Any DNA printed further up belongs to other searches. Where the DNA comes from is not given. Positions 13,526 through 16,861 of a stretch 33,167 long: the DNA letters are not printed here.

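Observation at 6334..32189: Orientation-locked 38-bp intergenic repeat (M2) in front of essentially every transcription unit of the receptor super-locus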

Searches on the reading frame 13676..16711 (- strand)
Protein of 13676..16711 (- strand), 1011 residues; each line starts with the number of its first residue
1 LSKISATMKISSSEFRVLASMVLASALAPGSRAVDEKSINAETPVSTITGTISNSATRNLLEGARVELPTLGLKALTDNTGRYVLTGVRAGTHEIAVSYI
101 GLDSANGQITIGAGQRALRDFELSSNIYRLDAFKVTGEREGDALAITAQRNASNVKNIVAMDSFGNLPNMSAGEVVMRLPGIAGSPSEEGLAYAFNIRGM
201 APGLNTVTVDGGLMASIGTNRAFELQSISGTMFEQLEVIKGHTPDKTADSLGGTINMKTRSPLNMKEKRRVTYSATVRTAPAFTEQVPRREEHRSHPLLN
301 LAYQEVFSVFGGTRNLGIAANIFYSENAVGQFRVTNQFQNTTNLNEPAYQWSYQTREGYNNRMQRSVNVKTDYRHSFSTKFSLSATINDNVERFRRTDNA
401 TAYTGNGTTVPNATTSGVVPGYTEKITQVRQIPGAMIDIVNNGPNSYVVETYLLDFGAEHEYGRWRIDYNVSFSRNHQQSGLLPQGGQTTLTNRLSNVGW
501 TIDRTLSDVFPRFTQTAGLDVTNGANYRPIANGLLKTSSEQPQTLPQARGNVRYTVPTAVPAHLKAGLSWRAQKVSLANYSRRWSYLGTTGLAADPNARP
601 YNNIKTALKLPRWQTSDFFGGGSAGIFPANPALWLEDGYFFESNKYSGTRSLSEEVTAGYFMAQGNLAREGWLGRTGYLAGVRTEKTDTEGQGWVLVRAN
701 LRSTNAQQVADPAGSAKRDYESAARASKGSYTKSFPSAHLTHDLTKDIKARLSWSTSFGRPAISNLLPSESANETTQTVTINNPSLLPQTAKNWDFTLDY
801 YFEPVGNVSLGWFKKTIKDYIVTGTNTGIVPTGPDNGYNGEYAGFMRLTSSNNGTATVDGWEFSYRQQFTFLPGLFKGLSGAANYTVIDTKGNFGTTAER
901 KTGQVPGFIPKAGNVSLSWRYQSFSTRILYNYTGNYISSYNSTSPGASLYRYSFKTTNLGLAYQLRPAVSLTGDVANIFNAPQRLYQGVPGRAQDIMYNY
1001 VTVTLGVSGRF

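Call 13: search_protein_families(library=pfam, proteins=[window:13676-16711:-])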
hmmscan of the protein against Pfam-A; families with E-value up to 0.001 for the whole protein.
window:13676-16711:- (1011 aa): 4 families
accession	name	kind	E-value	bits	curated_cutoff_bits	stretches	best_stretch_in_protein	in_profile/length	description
PF00593.30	TonB_dep_Rec_b-barrel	-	3.1e-24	87.1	27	1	484-978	8-436/436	TonB dependent receptor-like, beta-barrel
PF13620.12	CarboxypepD_reg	-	1.6e-12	48.1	32.3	1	47-123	1-81/82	Carboxypeptidase regulatory-like domain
PF13715.12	CarbopepD_reg_2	-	2e-11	44.2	32.2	1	48-133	1-86/88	CarboxypepD_reg-like domain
PF07715.20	Plug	-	1.9e-08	35.2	23.9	1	151-253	4-106/107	TonB-dependent Receptor Plug Domain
